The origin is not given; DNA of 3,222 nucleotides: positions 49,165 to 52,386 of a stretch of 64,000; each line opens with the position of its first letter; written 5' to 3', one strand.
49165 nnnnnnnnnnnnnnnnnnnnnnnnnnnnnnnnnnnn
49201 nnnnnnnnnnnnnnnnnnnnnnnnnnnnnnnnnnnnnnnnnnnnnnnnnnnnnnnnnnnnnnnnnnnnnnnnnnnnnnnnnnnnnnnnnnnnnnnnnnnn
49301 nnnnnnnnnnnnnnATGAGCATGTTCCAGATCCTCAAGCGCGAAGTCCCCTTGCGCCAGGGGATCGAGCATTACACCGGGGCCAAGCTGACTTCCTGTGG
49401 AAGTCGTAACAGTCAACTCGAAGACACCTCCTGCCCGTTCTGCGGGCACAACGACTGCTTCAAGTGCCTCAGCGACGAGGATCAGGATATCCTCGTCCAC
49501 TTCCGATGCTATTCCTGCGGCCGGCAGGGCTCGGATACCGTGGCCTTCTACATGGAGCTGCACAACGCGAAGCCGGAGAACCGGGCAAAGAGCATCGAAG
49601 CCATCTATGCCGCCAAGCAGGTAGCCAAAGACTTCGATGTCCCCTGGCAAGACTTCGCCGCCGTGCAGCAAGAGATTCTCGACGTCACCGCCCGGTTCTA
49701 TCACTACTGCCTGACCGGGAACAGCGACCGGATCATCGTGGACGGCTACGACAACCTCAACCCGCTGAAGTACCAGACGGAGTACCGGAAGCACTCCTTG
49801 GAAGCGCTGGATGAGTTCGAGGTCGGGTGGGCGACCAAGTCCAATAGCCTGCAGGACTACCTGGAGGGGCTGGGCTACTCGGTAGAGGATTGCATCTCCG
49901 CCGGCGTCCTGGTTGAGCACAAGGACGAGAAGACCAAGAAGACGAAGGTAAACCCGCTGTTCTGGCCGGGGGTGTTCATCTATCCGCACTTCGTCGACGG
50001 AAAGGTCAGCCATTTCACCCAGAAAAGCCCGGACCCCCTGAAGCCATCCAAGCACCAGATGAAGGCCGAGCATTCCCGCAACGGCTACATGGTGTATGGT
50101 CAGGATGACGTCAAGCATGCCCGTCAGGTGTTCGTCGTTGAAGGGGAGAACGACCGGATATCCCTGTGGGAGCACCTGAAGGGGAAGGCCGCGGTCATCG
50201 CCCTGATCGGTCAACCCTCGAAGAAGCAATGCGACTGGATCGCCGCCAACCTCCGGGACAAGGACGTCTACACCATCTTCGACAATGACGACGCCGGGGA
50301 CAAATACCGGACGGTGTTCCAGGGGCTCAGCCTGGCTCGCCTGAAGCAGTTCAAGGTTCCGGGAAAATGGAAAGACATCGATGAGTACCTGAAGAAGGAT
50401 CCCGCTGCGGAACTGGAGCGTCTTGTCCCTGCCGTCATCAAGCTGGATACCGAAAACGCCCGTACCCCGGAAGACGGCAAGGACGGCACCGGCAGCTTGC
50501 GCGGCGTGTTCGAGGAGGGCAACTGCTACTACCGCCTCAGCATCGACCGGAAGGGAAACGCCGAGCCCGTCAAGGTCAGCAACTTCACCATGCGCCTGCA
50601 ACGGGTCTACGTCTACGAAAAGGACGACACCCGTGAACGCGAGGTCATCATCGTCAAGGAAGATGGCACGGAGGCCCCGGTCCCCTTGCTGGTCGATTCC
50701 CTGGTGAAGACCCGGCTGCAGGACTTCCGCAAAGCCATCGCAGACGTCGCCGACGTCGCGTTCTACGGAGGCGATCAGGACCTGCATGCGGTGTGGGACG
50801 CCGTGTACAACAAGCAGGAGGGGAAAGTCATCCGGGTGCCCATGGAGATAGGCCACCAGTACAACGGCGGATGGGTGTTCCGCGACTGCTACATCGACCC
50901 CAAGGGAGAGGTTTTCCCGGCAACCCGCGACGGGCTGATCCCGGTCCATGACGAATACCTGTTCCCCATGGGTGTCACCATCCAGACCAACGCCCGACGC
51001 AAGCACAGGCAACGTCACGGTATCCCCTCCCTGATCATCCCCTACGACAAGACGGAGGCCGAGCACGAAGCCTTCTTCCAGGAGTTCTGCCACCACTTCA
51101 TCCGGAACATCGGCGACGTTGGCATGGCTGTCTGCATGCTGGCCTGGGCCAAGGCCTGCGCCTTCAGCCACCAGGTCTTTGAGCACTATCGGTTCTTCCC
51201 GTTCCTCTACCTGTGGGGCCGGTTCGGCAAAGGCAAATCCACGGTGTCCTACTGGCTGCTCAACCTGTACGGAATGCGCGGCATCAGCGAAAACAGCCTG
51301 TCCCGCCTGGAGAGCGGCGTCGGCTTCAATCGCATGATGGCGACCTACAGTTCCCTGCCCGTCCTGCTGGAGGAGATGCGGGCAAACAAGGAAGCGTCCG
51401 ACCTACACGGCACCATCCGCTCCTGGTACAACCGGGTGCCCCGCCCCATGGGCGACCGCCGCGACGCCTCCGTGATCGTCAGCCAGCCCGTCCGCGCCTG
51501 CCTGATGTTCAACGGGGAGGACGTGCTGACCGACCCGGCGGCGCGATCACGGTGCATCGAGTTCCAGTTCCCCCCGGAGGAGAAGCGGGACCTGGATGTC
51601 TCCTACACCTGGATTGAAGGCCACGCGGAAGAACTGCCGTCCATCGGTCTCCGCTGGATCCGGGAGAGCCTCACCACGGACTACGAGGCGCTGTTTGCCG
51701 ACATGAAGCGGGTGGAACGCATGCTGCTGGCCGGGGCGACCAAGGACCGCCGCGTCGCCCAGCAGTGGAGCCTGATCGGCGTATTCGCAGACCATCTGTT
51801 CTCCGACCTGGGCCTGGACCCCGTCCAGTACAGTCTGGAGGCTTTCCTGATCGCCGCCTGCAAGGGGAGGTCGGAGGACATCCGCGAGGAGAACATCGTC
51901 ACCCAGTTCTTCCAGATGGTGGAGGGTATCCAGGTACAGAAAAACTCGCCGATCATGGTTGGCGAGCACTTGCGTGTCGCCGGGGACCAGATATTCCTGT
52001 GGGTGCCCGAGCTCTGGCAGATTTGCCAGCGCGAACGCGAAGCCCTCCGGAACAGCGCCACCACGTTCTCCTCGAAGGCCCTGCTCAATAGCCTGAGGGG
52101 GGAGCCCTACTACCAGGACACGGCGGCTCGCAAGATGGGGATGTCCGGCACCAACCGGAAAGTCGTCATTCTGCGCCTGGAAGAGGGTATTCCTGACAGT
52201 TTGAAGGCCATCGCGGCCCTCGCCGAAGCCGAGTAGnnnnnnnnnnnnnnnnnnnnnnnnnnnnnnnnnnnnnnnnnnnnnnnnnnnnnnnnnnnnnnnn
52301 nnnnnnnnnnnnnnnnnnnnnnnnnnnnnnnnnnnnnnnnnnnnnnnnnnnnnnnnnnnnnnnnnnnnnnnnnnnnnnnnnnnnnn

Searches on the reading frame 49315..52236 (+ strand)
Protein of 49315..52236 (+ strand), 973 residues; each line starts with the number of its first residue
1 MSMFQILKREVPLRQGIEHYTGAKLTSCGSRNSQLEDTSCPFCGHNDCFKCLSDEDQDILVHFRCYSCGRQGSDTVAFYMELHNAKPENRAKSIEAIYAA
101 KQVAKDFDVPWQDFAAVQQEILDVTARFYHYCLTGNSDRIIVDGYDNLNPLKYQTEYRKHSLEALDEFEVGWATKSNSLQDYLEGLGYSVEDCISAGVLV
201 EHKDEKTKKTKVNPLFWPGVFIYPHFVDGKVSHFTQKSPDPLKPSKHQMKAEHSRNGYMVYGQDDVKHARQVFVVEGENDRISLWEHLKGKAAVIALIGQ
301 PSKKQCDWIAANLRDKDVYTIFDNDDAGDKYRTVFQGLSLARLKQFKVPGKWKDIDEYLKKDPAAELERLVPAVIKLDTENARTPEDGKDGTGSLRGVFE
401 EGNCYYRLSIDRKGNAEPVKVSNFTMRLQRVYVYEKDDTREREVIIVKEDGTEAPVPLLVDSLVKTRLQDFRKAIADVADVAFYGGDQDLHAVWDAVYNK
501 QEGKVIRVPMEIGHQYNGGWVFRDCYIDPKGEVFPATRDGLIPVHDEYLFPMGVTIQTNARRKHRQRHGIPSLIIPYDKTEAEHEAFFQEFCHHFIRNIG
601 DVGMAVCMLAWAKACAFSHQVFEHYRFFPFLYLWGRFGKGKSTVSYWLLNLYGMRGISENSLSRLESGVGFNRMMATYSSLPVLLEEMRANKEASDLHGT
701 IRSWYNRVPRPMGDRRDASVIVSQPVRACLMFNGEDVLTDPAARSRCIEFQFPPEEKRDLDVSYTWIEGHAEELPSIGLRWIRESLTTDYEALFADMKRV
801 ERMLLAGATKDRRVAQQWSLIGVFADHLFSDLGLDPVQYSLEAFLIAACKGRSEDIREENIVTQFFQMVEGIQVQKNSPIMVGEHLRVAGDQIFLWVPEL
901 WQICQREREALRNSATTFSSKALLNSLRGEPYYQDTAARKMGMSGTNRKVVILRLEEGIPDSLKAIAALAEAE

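Call 9: search_protein_families(library=pfam, proteins=[window:49315-52236:+])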
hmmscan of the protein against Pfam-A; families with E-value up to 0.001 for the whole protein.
window:49315-52236:+ (973 aa): 2 families
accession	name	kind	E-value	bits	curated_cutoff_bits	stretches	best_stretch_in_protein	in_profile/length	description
PF13155.12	Toprim_2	-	2.1e-08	34.8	22.1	1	273-359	1-88/88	Toprim-like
PF01751.28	Toprim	-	0.00056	20.5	23.1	0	272-332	2-73/96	Toprim domain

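Call 10: search_dna_similar(query=window:49315-52236:+, collection=phages, mode=protein, max_rows=40)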
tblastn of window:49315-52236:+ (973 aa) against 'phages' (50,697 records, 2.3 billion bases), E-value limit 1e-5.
Records with a match: 9; places in all: 9; records where one place covers at least 80% of the query: 4.
Best place of each record, by identity: <60% 9.
By first word of the organism name: Vibrio 3; Microcystis 2; Pseudomonas 2; Salmonella 1; Bacteriophage 1.
By host as written in the record: - 4; Microcystis sp. 2; Pseudomonas sp. 2; Salmonella enterica subsp. enterica serovar Typhimurium ATCC 14028 1.
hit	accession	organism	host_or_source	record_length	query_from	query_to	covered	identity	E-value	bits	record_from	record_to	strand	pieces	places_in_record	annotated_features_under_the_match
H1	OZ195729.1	Vibrio phage D69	Seawater and oysters mix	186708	1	970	100%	29.0%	8e-117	401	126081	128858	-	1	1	hypothetical protein (x2)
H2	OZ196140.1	Vibrio phage D181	Seawater and oysters mix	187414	1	970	100%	29.0%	8e-117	401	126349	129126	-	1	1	hypothetical protein (x2)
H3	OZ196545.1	Vibrio phage D148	Seawater and oysters mix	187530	1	970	100%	29.0%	8e-117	401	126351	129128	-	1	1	hypothetical protein (x2)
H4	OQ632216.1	Salmonella phage Arash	Salmonella enterica subsp. enterica ...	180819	3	970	99%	28.8%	1e-98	347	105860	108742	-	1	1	DNA primase | ribonuclease H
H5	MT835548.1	Bacteriophage sp.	human fecal samples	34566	2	371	38%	25.3%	3e-6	58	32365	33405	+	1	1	record has no annotation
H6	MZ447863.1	Microcystis phage Mea-Yong924-1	Microcystis sp.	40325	397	748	36%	22.5%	1e-6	59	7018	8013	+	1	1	primase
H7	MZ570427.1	Microcystis phage Mae-Yong924-2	Microcystis sp.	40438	397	748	36%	22.5%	1e-6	59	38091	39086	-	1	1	active helicase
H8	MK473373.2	Pseudomonas phage Lana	Pseudomonas sp.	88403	608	895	30%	22.0%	8e-7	59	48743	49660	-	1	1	hypothetical protein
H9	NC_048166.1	Pseudomonas phage Lana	Pseudomonas sp.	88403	608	895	30%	22.0%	8e-7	59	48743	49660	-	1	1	primase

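Call 11: search_protein_families(library=phrogs, proteins=[window:49315-52236:+])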
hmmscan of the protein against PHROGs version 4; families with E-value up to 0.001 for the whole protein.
window:49315-52236:+ (973 aa): 6 families
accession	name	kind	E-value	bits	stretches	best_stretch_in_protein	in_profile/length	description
phrog_1139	-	DNA, RNA and nucleotide metabolism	2.1e-13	50.2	1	607-876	523-805/895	DNA primase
phrog_239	-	DNA, RNA and nucleotide metabolism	7.3e-13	49.3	1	35-367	40-304/801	DNA primase/helicase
phrog_47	-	DNA, RNA and nucleotide metabolism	7.8e-12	45.5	1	39-371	54-334/947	DNA primase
phrog_849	-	DNA, RNA and nucleotide metabolism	2e-06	28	1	220-372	185-341/435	DNA primase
phrog_6444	-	DNA, RNA and nucleotide metabolism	4e-05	23.6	0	263-371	253-363/577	DNA primase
phrog_6088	-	DNA, RNA and nucleotide metabolism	0.00018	21.1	1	250-450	170-346/772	DNA primase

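Call 12: find_related_loci(query=window:49315-52236:+, collection=viral_contigs, flank=6000)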
Query window:49315-52236:+ (973 aa) in viral_contigs; peptide patterns used: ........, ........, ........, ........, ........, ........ (x = any residue, [..] = any of these).
6 stretches matched a pattern; 5 encode a relative of the query (tblastn E <= 1e-3); 5 distinct loci.
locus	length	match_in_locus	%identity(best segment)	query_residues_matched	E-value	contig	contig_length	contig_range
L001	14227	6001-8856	51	1-968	0e+0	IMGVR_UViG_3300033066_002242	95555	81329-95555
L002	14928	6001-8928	34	3-967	1e-162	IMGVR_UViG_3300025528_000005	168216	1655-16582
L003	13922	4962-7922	29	6-967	4e-35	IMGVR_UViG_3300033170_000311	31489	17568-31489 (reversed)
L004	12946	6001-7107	29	3-376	5e-27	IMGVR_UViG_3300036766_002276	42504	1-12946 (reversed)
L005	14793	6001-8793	33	3-967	1e-169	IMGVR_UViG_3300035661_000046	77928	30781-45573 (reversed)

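Call 20: find_homologous_proteins(query=window:49315-52236:+, max_evalue=1e-30)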
Query window:49315-52236:+ (973 aa): 212 proteins with E <= 1e-30 among 8000 candidates; the best 120 are listed.
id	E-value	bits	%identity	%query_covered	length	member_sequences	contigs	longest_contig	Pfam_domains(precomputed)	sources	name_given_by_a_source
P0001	0.0e+0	2292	100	100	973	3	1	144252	PF13155.13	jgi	-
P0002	0.0e+0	1080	51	99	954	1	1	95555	PF13155.13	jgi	-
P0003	0.0e+0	1063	49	100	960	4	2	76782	PF13155.13,PF01751.29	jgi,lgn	jgi:5S rRNA maturation endonuclease (ribonuclease M5)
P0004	8.3e-241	820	41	100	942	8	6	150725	PF13155.13,PF01807.26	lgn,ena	-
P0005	2.2e-217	743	38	99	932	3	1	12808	PF13155.13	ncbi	-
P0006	2.8e-207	709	37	100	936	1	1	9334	PF13155.13,PF01807.26,PF01751.29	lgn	-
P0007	9.0e-206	704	38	99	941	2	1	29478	PF13155.13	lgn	-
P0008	2.0e-205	703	38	99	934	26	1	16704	PF13155.13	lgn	-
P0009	2.5e-205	703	36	99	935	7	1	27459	PF13155.13,PF01807.26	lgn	-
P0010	1.2e-202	694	37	100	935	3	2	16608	PF13155.13,PF01751.29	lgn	-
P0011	3.0e-176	607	36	99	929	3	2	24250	PF13155.13,PF01807.26,PF13662.13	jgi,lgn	jgi:hypothetical protein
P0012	8.6e-173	595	35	99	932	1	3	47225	PF13155.13,PF01807.26,PF13662.13,PF01751.29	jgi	jgi:5S rRNA maturation endonuclease (ribonuclease M5)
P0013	3.7e-172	593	35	99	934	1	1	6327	PF13155.13,PF01807.26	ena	-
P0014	2.7e-171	590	34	99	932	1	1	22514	PF13155.13,PF01807.26,PF13662.13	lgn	-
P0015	8.2e-171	589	34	99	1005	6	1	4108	-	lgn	-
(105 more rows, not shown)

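Call 22: find_encoding_contigs(protein=P0003, flank=5000, max_places=3)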
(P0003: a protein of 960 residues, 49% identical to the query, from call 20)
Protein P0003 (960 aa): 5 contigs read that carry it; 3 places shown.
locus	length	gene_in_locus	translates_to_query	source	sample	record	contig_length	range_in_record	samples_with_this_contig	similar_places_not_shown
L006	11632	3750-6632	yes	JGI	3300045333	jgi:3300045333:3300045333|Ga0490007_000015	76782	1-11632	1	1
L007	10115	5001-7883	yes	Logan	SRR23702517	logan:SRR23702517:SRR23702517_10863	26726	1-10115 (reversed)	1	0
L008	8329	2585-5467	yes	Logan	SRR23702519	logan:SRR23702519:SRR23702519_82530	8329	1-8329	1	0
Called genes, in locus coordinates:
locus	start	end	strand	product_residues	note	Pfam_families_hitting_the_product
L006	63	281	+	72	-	-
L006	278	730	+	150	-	PF02026:RyR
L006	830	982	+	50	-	-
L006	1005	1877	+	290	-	-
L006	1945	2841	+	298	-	PF12705:PDDEXK_1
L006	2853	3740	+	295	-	-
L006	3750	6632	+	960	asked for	PF01751:Toprim (weak), PF13155:Toprim_2 (weak)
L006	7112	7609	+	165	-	-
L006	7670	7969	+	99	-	-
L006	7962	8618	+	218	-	-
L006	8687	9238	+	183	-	-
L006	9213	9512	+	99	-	-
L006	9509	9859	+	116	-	-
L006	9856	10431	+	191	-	-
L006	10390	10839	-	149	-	PF18823:InPase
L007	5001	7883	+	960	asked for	PF01751:Toprim (weak), PF13155:Toprim_2 (weak)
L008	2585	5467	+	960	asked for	PF01751:Toprim (weak), PF13155:Toprim_2 (weak)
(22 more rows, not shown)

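Call 23: find_encoding_contigs(protein=P0004, flank=5000, max_places=3)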
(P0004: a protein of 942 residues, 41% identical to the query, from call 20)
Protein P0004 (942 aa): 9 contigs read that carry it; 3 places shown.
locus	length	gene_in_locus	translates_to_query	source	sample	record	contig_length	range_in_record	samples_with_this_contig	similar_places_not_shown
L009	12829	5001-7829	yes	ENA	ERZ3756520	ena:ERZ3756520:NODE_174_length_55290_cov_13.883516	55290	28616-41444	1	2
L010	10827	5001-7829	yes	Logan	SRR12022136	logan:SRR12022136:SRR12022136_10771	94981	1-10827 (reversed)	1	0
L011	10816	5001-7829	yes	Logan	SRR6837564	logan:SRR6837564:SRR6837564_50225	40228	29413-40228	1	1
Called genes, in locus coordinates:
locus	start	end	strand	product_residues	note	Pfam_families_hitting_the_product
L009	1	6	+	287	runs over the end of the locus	-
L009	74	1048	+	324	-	PF12705:PDDEXK_1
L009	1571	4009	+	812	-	-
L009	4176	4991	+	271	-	PF08761:dUTPase_2 (faint)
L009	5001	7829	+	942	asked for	PF01807:Zn_ribbon_DnaG (weak), PF13155:Toprim_2 (weak)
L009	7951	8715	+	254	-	PF18757:Nmad5 (weak)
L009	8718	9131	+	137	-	-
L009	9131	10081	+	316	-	PF00303:Thymidylat_synt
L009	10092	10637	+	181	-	-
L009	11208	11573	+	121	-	-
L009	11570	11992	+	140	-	-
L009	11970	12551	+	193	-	-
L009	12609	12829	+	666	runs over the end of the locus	PF13589:HATPase_c_3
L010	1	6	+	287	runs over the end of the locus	-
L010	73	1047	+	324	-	PF12705:PDDEXK_1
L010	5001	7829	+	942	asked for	PF01807:Zn_ribbon_DnaG (weak), PF13155:Toprim_2 (weak)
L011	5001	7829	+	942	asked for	PF01807:Zn_ribbon_DnaG (weak), PF13155:Toprim_2 (weak)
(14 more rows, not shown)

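Call 37: find_related_loci(query=A1, collection=metagenome_contigs, flank=8000)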
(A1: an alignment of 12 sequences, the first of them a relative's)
Query A1 (973 aa) in metagenome_contigs; peptide patterns used: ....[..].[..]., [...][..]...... (x = any residue, [..] = any of these).
571 stretches matched a pattern; 100 encode a relative of the query (tblastn E <= 1e-3); the best 80 are kept; 80 distinct loci.
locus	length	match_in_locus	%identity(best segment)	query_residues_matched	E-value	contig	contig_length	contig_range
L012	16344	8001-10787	38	1-967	0e+0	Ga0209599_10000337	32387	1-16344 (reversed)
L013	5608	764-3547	38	1-967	0e+0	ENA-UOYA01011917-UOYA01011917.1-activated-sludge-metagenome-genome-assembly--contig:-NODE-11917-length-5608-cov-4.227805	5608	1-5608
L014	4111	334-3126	33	3-967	2e-173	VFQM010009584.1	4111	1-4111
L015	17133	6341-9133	33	3-972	6e-166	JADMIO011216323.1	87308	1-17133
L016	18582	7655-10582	34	3-967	1e-161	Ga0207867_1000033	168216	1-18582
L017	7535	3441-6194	33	2-969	2e-155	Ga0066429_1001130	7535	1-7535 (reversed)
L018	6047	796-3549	33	2-969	2e-156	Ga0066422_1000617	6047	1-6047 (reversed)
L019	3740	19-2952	33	3-971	1e-160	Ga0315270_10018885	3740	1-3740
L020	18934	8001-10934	32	3-967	4e-152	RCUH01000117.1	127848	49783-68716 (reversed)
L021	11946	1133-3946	32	3-967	4e-150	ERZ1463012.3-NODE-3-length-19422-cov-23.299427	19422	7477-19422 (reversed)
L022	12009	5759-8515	32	3-972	4e-149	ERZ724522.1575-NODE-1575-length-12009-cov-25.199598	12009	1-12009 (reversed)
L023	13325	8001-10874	32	2-969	2e-148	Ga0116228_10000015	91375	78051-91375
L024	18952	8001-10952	31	3-967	4e-145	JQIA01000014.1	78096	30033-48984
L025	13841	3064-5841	31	1-969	2e-143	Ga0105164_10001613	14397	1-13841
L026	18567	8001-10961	32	2-967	2e-141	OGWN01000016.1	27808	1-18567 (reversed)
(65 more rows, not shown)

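Call 42: search_solved_structures(query=A1, max_evalue=1)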
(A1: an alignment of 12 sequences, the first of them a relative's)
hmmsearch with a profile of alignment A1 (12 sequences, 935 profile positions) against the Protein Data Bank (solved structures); distinct sequences matched with E-value up to 1: 18.
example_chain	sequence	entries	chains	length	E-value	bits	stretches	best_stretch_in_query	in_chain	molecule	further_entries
2au3_A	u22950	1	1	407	3.1e-17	64.9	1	3-352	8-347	DNA primase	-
2i5r_A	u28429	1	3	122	1.2e-08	36.4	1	245-317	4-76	Toprim domain-containing protein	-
5guj_A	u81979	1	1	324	1.4e-08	36.3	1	110-349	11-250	DNA primase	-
2fcj_A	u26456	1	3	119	2.2e-08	35.6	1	247-317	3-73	small TOPRIM domain protein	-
1d0q_A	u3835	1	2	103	1.8e-06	29.3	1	3-98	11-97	DNA PRIMASE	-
1eqn_A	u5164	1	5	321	1.2e-05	26.6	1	139-351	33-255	DNA PRIMASE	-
1dd9_A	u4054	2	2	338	1.3e-05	26.4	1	139-351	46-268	DNA PRIMASE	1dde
3b39_A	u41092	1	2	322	3e-05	25.2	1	139-312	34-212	DNA primase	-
1nui_A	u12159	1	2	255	4.6e-05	24.6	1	238-336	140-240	DNA primase/helicase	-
5ikn_D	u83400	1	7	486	0.00013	23.1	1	238-336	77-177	DNA primase/helicase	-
1q57_A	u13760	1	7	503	0.00014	23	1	238-336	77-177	DNA primase/helicase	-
6n7i_A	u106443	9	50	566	0.00016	22.8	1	238-336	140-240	DNA primase/helicase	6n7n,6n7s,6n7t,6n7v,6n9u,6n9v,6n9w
5vaz_A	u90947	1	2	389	0.0033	18.5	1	143-320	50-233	DNA primase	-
5w33_A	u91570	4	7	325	0.059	14.3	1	134-313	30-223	DNA primase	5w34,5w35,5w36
1t6t_1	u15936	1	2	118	0.083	13.8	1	247-317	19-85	putative protein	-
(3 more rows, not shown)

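Call 43: search_protein_families(library=pfam, proteins=[window:49315-52236:+], max_evalue=10)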
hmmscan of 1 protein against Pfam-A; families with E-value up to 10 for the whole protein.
window:49315-52236:+ (973 aa): 9 families
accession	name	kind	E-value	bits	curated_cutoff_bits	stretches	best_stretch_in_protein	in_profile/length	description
PF13155.12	Toprim_2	-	2.1e-08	34.8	22.1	1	273-359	1-88/88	Toprim-like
PF01751.28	Toprim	-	0.00056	20.5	23.1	1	272-332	2-73/96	Toprim domain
PF13362.12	Toprim_3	-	0.0022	18.8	27.2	1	272-330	2-58/95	Toprim domain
PF08275.17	DNAG_N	-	0.017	15.6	26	1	157-207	20-71/128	DNA primase catalytic core, N-terminal domain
PF01807.25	Zn_ribbon_DnaG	-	0.039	14.2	24.9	1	38-92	34-83/98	CHC2 zinc finger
PF05129.18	Zn_ribbon_Elf1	-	0.062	13.8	29.8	1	39-71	24-55/79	Transcription elongation factor Elf1 like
PF13662.12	Toprim_4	-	0.17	12.6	25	1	271-330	2-65/85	Toprim domain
PF13401.12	AAA_22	-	0.26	12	27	0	630-653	7-30/130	AAA domain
PF14354.12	Lar_restr_allev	-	0.81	10.4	28.6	1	39-75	5-34/58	Restriction alleviation protein Lar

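Call 47: get_annotated_region(hit=H4, flank=8000)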
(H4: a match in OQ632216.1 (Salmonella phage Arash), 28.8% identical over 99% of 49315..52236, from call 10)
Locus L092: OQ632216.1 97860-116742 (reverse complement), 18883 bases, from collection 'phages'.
description: Salmonella phage Arash, complete genome.
organism: Salmonella phage Arash (NCBI taxid 3038319)
taxonomy: Viruses; Duplodnaviria; Heunggongvirae; Uroviricota; Caudoviricetes
host: Salmonella enterica subsp. enterica serovar Typhimurium ATCC 14028; source: hospital sewage UZ Leuven; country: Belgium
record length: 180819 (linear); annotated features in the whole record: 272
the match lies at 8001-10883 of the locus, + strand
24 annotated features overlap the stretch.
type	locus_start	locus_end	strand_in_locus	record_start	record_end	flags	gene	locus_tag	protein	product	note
CDS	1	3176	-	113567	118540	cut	-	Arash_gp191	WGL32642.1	tail protein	-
CDS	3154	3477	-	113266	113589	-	-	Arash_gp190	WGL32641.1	tail fiber protein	-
CDS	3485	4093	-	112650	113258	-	-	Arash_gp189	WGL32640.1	tail fiber assembly protein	-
CDS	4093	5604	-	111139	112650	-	-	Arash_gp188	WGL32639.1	structural protein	-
CDS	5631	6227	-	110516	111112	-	-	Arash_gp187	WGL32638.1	structural protein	-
CDS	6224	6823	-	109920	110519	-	-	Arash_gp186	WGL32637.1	structural protein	-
CDS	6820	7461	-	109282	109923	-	-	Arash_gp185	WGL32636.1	structural protein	-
CDS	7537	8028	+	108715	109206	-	-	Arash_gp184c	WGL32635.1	ribonuclease H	-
CDS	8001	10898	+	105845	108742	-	-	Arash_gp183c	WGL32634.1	DNA primase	-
CDS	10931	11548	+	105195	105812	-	-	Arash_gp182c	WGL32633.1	RNA exonuclease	-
CDS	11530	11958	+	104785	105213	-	-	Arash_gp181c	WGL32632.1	hypothetical protein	-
CDS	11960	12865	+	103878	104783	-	-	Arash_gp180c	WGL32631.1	thymidylate synthase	-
CDS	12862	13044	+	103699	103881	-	-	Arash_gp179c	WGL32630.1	hypothetical protein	-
CDS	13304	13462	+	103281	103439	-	-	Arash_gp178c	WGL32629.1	hypothetical protein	-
CDS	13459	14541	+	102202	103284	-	-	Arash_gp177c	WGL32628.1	DNA ligase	-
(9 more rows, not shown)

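Call 95: get_annotated_region(hit=H1, flank=9000)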
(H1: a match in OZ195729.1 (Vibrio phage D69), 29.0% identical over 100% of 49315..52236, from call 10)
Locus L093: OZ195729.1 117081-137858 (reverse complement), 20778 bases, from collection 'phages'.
description: Vibrio phage D69 genome assembly, chromosome: VPD69_1.
organism: Vibrio phage D69 (NCBI taxid 3105312)
taxonomy: Viruses
host: -; source: Seawater and oysters mix; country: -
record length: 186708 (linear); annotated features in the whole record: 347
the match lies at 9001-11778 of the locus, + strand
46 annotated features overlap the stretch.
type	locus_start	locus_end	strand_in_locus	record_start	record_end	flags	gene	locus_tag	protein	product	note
CDS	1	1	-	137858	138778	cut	-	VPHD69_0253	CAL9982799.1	hypothetical protein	-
CDS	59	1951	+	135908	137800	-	-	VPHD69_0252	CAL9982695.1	DNA helicase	-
CDS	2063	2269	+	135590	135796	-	-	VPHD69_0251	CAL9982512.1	hypothetical protein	-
CDS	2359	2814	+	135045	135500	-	-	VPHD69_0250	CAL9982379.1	hypothetical protein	-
CDS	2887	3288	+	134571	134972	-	-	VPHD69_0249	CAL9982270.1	hypothetical protein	-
CDS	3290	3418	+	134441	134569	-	-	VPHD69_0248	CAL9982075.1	hypothetical protein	-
CDS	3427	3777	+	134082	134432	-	-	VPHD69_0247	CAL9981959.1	hypothetical protein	-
CDS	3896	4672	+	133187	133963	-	-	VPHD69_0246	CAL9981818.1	RNA polymerase sigma factor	-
CDS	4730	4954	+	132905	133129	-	-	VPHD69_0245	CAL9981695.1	hypothetical protein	-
CDS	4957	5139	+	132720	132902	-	-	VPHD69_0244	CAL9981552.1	hypothetical protein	-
CDS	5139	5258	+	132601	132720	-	-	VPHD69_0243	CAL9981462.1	hypothetical protein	-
CDS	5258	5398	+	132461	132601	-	-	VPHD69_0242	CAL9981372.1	hypothetical protein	-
CDS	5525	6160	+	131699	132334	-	-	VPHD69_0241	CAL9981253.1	Gp2.5-like ssDNA binding protein and ssDNA anneal ing protein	-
CDS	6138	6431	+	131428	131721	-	-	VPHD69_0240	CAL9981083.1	HNH endonuclease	-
CDS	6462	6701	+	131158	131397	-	-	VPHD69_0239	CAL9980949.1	hypothetical protein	-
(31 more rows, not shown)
